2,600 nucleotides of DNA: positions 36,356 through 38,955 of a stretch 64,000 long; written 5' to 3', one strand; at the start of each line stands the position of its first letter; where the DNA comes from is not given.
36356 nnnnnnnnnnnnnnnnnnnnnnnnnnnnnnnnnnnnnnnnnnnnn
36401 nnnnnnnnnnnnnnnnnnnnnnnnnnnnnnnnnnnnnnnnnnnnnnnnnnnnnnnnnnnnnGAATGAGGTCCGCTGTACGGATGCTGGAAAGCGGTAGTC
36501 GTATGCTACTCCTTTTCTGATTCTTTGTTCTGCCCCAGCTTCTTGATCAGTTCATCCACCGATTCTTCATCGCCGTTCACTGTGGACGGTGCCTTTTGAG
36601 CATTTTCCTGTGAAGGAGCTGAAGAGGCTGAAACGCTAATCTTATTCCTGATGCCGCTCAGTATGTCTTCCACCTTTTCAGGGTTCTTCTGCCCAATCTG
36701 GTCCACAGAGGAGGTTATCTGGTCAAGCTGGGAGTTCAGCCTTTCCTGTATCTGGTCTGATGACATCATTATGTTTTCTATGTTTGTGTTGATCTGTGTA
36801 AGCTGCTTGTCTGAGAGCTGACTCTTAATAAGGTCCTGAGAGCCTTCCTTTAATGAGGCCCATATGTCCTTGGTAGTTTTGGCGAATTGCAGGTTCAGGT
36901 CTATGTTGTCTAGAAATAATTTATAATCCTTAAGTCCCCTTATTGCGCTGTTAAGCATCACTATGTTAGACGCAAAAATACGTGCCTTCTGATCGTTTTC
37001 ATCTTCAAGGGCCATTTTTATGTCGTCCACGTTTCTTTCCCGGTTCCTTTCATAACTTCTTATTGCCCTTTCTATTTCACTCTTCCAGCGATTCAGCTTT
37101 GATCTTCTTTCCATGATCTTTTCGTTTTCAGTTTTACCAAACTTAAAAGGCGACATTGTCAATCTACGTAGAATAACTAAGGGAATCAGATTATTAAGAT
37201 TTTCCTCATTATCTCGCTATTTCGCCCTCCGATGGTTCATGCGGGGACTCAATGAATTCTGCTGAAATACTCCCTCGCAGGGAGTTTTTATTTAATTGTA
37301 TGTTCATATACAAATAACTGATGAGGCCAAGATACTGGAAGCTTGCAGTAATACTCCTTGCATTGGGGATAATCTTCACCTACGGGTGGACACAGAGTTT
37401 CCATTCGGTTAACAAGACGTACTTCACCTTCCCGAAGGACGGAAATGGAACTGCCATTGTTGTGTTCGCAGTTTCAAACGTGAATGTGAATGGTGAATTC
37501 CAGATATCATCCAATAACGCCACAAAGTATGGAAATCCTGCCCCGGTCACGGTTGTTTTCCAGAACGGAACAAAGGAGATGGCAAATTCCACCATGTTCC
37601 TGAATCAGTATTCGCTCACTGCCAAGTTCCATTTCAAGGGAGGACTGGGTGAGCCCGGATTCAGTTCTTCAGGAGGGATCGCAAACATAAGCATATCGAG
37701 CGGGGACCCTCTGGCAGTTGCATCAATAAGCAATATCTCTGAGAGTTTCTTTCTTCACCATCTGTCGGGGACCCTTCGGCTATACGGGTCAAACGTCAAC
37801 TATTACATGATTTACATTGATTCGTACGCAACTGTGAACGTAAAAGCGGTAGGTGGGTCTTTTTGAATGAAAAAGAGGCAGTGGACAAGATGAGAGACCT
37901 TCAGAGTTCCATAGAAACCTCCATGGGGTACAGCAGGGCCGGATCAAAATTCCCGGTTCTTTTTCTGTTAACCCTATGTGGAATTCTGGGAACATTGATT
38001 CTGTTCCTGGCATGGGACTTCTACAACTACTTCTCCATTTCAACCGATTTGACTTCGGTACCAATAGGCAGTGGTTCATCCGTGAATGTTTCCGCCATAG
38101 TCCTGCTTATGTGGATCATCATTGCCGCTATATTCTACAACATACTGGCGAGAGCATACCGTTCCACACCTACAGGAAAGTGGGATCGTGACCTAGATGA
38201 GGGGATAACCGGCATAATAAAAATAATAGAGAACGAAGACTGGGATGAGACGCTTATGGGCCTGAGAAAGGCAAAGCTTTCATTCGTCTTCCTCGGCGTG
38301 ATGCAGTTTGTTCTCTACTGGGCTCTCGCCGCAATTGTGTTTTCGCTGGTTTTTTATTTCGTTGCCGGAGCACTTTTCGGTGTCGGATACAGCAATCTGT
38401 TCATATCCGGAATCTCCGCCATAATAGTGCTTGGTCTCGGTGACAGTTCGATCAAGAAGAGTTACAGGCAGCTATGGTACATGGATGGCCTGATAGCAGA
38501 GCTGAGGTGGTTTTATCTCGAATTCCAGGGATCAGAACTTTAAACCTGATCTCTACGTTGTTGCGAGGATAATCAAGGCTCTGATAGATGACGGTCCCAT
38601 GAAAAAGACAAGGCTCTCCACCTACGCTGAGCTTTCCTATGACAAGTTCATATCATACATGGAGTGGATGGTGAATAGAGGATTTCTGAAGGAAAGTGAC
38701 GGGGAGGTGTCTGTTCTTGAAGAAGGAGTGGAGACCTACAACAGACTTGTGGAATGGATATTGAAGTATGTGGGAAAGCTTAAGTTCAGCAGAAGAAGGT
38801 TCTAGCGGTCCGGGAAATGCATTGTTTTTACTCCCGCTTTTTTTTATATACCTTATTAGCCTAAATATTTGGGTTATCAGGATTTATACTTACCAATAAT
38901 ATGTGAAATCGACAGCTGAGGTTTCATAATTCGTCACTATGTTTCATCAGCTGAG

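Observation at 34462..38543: Vps4-like MIT-AAA ATPase, PH-like protein, zinc-ribbon protein and ESCRT-III-like protein clustered with membrane proteins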

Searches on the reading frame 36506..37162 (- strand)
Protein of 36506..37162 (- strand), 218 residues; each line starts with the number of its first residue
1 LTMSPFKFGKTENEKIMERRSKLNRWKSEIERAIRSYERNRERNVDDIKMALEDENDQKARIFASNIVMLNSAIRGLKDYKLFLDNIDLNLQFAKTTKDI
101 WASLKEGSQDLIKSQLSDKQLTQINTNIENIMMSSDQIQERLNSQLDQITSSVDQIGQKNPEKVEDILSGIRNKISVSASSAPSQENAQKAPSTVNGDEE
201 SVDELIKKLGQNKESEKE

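Call 3: search_protein_families(library=pfam, proteins=[window:36506-37162:-], max_evalue=1)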
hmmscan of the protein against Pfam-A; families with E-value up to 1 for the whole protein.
window:36506-37162:- (218 aa): 5 families
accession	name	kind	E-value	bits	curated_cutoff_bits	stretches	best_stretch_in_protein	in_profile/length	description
PF03357.26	Snf7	-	1.2e-11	45.1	27.3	1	20-186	3-170/171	Snf7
PF10398.14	DUF2443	-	0.036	14.6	25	1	84-132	16-63/79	Protein of unknown function (DUF2443)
PF08807.15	DUF1798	-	0.066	13.8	25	1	93-151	34-96/108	Bacterial domain of unknown function (DUF1798)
PF21769.2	vRNAP_dom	-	0.072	13.9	27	1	78-157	69-145/145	Virion DNA-directed RNA polymerase domain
PF00423.25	HN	-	0.36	10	24.4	1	113-195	25-101/541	Haemagglutinin-neuraminidase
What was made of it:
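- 36506..37162 (-): ESCRT-III / Snf7-family protein, 218 aa (gene callers give 216 aa). It has an N-terminal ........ motif, the Snf7 core, a variable linker and a C-terminal MIM1-like amphipathic helix (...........). Pfam Snf7 45.1 bits, above the 27.3 cut-off (call 3).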

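Call 4: search_protein_families(library=ncbifam, proteins=[window:36506-37162:-], max_evalue=1)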
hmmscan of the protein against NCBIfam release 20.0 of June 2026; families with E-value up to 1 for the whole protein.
window:36506-37162:- (218 aa): 4 families
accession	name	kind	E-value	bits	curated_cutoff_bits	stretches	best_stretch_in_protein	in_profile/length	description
NF041670.1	GvpQ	equivalog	0.014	15.6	100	1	102-190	17-103/137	gas vesicle protein GvpQ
NF005527.0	PRK07182.1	equivalog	0.022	14.8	211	1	87-145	45-103/148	flagellar basal body rod protein FlgB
TIGR00135.1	gatC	equivalog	0.06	13.7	47.1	0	135-167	18-50/93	Asp-tRNA(Asn)/Glu-tRNA(Gln) amidotransferase subunit GatC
TIGR03998.1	thiol_BshC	equivalog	0.3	9.9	265.8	1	101-177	391-467/529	bacillithiol biosynthesis cysteine-adding enzyme BshC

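Call 5: find_homologous_proteins(query=window:36506-37162:-, max_evalue=0.001)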
Query window:36506-37162:- (218 aa): 62 proteins with E <= 0.001 among 243 candidates.
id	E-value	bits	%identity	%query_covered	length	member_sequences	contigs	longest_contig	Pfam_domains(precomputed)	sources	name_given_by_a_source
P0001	1.2e-122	425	98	99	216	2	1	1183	PF03357.27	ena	-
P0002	1.5e-112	392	90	99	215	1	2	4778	PF03357.27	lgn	-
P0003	1.5e-109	382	84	99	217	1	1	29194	PF03357.27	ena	-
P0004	3.3e-109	381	83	99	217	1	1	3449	PF03357.27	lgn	-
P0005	2.2e-107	375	82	99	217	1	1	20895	PF03357.27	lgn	-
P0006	3.5e-105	368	81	99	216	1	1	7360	PF03357.27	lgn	-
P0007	1.5e-103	362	81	99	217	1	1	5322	PF03357.27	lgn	-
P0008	4.2e-103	361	80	98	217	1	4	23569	PF03357.27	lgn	-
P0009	9.5e-103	360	84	99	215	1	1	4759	PF03357.27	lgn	-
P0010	1.8e-89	317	74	95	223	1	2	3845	PF03357.27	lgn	-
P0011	5.4e-88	312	71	99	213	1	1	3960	PF03357.27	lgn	-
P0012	3.1e-87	309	71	96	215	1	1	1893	PF03357.27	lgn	-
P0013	7.3e-87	308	71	95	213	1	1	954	PF03357.27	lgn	-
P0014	6.0e-86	305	67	98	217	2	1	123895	PF03357.27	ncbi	-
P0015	1.3e-85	304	69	99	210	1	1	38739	PF03357.27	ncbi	-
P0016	4.7e-83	296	100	67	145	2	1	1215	PF03357.27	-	-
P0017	9.7e-68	246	57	98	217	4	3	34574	PF03357.27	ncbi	-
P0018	3.2e-67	244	58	95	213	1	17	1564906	PF03357.27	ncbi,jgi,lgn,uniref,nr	ncbi:Snf7 family protein [Thermoplasma acidophilum]|uniref:Snf7 family protein n=1 Tax=Thermoplasma 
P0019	5.5e-67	243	58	94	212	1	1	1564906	PF03357.27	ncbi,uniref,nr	ncbi:hypothetical protein [Thermoplasma acidophilum]|uniref:Uncharacterized protein n=1 Tax=Thermopl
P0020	1.4e-66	242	57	95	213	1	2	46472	PF03357.27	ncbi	-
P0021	3.6e-66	241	57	98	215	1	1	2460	PF03357.27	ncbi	ncbi:MAG: Snf7 family protein [Thermoplasmata archaeon]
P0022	6.2e-66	240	58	95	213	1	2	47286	PF03357.27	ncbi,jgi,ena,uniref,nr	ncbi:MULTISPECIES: Snf7 family protein [unclassified Thermoplasma]|uniref:Snf7 family protein n=1 Ta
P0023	6.9e-66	240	59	95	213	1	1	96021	PF03357.27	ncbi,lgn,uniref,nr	ncbi:Snf7 family protein [Thermoplasma sp.]|uniref:Snf7 family protein n=1 Tax=Thermoplasma sp. TaxI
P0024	2.9e-65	238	58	95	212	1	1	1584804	PF03357.27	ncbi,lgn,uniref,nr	ncbi:TVG0374267 [Thermoplasma volcanium GSS1]|uniref:TVG0374267 protein n=1 Tax=Thermoplasma volcani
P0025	6.2e-65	237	66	78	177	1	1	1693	PF03357.27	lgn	-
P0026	3.1e-64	234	56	95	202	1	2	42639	PF03357.27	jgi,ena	jgi:hypothetical protein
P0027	4.7e-63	230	55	95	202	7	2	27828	PF03357.27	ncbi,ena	-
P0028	1.3e-62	229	55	95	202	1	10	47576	PF03357.27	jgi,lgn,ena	jgi:uncharacterized protein Yka (UPF0111/DUF47 family)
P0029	2.9e-62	228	54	95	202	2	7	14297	PF03357.27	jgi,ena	jgi:hypothetical protein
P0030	9.3e-62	226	55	95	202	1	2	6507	PF03357.27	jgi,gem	-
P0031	1.9e-61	225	55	95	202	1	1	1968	PF03357.27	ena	-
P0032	5.0e-61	224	54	95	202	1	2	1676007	PF03357.27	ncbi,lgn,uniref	ncbi:Snf7 family protein [Oxyplasma meridianum]|uniref:Snf7 family protein n=1 Tax=Oxyplasma meridia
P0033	1.2e-60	222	55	95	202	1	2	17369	PF03357.27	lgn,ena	-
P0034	1.2e-60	222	54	95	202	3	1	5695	PF03357.27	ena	-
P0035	1.5e-60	222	55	95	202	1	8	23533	PF03357.27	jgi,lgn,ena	jgi:hypothetical protein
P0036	3.3e-60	221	55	95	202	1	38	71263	PF03357.27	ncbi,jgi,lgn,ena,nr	ncbi:MAG: Snf7 family protein [Thermoplasmataceae archaeon]|nr:hypothetical protein [Candidatus Ther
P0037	6.9e-60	220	54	95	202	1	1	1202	PF03357.27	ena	-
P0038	5.5e-54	201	57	79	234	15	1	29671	PF03357.27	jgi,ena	jgi:hypothetical protein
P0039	1.8e-53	199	55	79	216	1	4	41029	PF03357.27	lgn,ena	-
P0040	2.7e-53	199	56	79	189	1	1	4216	PF03357.27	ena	-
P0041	4.3e-53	198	56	77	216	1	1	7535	PF03357.27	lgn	-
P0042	9.6e-53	197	56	79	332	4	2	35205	PF01695.24,PF03357.27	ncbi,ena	-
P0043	3.0e-52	195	57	75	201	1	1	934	PF03357.27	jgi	jgi:hypothetical protein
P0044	9.5e-51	190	51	92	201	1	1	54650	PF03357.27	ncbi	-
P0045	1.3e-50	190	59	73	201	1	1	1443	PF03357.27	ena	-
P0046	3.1e-50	189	57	75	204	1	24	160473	PF03357.27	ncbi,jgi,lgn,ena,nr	ncbi:MAG: Snf7 family protein [Candidatus Thermoplasmatota archaeon]|jgi:Asp-tRNA(Asn)/Glu-tRNA(Gln)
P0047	5.2e-50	188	50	95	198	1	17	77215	PF03357.27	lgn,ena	-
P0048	6.4e-50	188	58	70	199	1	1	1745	PF03357.27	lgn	-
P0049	8.4e-50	187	58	70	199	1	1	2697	PF03357.27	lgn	-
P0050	1.4e-49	186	49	92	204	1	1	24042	PF03357.27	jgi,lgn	-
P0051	1.4e-49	186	56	75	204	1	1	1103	PF03357.27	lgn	-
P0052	1.5e-49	186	57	76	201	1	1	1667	PF03357.27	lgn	-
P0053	2.3e-49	186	49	93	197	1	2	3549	PF03357.27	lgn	-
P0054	4.0e-49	185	55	76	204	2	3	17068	PF03357.27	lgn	-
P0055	5.0e-49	185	55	75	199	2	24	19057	PF03357.27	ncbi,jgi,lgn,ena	jgi:hypothetical protein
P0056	5.3e-49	185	55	75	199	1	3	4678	PF03357.27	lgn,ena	-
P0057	8.6e-49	184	55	75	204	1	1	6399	PF03357.27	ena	-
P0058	9.7e-49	184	55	75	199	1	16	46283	PF03357.27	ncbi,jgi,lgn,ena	jgi:hypothetical protein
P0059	3.4e-48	182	55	75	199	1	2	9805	PF03357.27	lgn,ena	-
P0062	7.4e-40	155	56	60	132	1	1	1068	PF03357.27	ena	-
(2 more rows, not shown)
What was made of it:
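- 36506..37162 (-): There are 62 homologues; every one that carries a source name is from Thermoplasmata/Thermoplasmatota (call 5).
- On ESCRT-III / Snf7 family (PF03357): All homologues listed at 132 aa or longer carry PF03357 (call 5).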

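Call 20: search_solved_structures(query=window:36506-37162:-, max_evalue=1, show_alignments=2)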
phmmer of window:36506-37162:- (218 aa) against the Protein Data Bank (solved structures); distinct sequences matched with E-value up to 1: 2.
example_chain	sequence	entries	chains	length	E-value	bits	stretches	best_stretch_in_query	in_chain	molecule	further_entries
7zcg_B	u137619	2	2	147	0.046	16.7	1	10-148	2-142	Charged multivesicular body protein 2a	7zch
4yov_A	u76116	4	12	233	0.21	14.6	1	46-114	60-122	3-5 exonuclease PhoExo I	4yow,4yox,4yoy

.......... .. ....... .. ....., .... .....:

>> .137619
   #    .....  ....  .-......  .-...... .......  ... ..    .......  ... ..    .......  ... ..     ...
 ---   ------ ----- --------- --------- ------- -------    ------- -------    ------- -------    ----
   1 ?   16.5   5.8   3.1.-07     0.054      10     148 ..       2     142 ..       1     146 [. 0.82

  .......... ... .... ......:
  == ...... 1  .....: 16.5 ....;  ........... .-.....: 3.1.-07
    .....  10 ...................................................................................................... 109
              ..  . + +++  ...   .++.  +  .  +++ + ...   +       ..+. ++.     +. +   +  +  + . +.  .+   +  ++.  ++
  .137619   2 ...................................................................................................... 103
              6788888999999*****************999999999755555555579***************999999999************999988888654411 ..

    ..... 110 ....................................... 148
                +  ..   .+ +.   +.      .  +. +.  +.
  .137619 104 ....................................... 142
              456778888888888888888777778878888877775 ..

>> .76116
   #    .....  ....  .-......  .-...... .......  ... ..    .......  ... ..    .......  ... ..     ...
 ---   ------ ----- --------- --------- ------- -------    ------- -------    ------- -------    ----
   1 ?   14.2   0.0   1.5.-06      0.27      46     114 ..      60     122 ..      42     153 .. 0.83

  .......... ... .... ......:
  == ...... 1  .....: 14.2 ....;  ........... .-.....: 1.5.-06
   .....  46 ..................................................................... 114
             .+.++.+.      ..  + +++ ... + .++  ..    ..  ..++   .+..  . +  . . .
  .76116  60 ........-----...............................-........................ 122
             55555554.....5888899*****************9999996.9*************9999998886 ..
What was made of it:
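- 36506..37162 (-): The best PDB sequence hit is CHMP2A (call 20).
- The best direct PDB sequence match is weak (CHMP2A, E=0.046; call 20).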

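Call 22: find_related_loci(query=A1, collection=genome_contigs, flank=7000)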
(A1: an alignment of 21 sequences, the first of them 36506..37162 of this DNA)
Query A1 (218 aa) in genome_contigs; peptide patterns used: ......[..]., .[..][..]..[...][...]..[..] (x = any residue, [..] = any of these).
133 stretches matched a pattern; 14 encode a relative of the query (tblastn E <= 1e-3); 14 distinct loci.
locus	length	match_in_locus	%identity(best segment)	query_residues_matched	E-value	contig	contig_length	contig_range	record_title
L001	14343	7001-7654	85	1-218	3e-124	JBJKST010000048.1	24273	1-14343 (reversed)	MAG: Thermoplasmataceae archaeon isolate Bin_89 S1Ck127_2870826_flag_0_multi_12.2836_len_24273, whole genome shotgun seq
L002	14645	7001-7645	67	2-215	6e-98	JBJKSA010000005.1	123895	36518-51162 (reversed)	MAG: Thermoplasmataceae archaeon isolate Bin_71 S1Ck127_3395156_flag_0_multi_23.9981_len_123895, whole genome shotgun se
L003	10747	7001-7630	68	1-218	7e-97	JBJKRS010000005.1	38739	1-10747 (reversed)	MAG: Thermoplasmataceae archaeon isolate Bin_64 S1Ck127_700845_flag_1_multi_7.0000_len_38739, whole genome shotgun seque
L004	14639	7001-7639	57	3-215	4e-76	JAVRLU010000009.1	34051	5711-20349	MAG: Thermoplasmataceae archaeon isolate TVZ.SD19.246 Thermoplasmatota_25_MX8.12_64_34052_70.114429, whole genome shotgu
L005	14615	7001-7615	58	1-210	1e-75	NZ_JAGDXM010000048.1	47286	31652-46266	MAG: Thermoplasma sp. isolate KMA_Bin19 NODE_204_length_47286_cov_4.376617, whole genome shotgun sequence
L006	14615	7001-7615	58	1-210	4e-75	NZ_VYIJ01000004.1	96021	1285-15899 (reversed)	MAG: Thermoplasma sp. isolate FL NODE_4_length_96021_cov_7.292270, whole genome shotgun sequence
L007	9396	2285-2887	54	1-209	5e-71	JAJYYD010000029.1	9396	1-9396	MAG: Thermoplasmata archaeon isolate FK3.bin88 NODE_14551_length_9396_cov_3.797713, whole genome shotgun sequence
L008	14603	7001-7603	53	1-209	2e-69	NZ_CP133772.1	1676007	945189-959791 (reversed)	Oxyplasma meridianum strain M1 chromosome, complete genome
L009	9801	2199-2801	54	1-209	8e-69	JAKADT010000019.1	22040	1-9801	MAG: Thermoplasmata archaeon isolate WH5.bin35 NODE_1207_length_22040_cov_29.188062, whole genome shotgun sequence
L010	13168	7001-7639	57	3-215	1e-75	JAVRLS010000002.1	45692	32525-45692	MAG: Thermoplasmataceae archaeon isolate TVZ.SD19.244 Thermoplasmatota_23_MX4.2_35_45693_188.188606, whole genome shotgu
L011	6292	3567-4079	56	1-172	1e-59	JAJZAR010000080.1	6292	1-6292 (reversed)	MAG: Thermoplasmata archaeon isolate HSP1.bin27 NODE_8397_length_6292_cov_1.505921, whole genome shotgun sequence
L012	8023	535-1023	57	5-168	9e-57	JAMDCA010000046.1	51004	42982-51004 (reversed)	MAG: Thermoplasmatota archaeon isolate FK_Sedi_B_Bin.193 NODE_1671_length_51004_cov_55.453, whole genome shotgun sequenc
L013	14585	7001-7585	52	5-185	2e-56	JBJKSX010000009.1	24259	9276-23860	MAG: Thermoplasmataceae archaeon isolate Bin_92 S1Ck127_3457930_flag_0_multi_11.9863_len_24259, whole genome shotgun seq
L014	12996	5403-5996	43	5-209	7e-53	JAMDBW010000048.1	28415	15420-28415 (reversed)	MAG: Thermoplasmatota archaeon isolate FK_Sedi_B_Bin.199 NODE_5166_length_28415_cov_3.40042, whole genome shotgun sequen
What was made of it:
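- Closest known: Thermoplasmata-clade minimal ESCRT system. Same: The taxon is the same; the closest named relatives are Thermoplasma at 58% and Oxyplasma at 53-54% identity for Snf7 (calls 5, 22).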

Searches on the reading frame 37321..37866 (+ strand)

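Call 3: search_protein_families(library=pfam, proteins=[window:37321-37866:+], max_evalue=1)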
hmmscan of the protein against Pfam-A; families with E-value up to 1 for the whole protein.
window:37321-37866:+ (181 aa): 1 family
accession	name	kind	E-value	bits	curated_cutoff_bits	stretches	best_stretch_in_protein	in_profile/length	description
PF08953.17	DUF1899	-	0.15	12.4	20.7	1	20-54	29-64/66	Domain of unknown function (DUF1899)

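Call 4: search_protein_families(library=ncbifam, proteins=[window:37321-37866:+], max_evalue=1)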
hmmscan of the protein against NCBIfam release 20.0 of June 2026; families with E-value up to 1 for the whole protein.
window:37321-37866:+ (181 aa): 0 families

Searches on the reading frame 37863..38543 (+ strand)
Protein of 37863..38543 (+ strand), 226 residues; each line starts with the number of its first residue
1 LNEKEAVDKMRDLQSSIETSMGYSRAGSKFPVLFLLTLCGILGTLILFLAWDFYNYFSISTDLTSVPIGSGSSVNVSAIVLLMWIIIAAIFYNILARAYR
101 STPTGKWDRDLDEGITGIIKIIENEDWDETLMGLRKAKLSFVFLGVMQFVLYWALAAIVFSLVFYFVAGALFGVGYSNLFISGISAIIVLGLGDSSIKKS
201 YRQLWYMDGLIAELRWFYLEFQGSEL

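Call 3: search_protein_families(library=pfam, proteins=[window:37863-38543:+], max_evalue=1)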
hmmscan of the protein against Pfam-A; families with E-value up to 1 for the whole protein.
window:37863-38543:+ (226 aa): 2 families
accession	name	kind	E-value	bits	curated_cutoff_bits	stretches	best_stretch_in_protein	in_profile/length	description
PF04893.22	Yip1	-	0.02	15.2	28.6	1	26-104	19-92/173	Yip1 domain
PF06157.16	DUF973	-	0.041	13.5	26.4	1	24-179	8-157/309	Protein of unknown function (DUF973)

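Call 4: search_protein_families(library=ncbifam, proteins=[window:37863-38543:+], max_evalue=1)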
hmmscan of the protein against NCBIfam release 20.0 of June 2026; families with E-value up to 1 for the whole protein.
window:37863-38543:+ (226 aa): 0 families

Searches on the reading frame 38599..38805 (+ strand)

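Call 3: search_protein_families(library=pfam, proteins=[window:38599-38805:+], max_evalue=1)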
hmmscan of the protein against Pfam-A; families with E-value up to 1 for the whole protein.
window:38599-38805:+ (68 aa): 1 family
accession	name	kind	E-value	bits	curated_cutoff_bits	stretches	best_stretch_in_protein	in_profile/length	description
PF14947.12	HTH_45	-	1.4e-07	31.9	25.5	1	2-52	21-71/77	Winged helix-turn-helix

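Call 4: search_protein_families(library=ncbifam, proteins=[window:38599-38805:+], max_evalue=1)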
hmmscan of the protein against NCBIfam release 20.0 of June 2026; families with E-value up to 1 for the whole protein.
window:38599-38805:+ (68 aa): 3 families
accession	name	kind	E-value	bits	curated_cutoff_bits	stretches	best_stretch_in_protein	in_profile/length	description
NF053610.1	Sso10a_fam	subfamily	2e-07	31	60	1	2-45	19-62/64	Sso10a family chromatin protein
NF038265.1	phos_prot_SiaC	equivalog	0.11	12.5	150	0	39-60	30-51/122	biofilm regulation phosphoprotein SiaC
TIGR04543.1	ketoArg_3Met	equivalog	0.15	11.1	425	1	5-53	43-90/336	2-ketoarginine methyltransferase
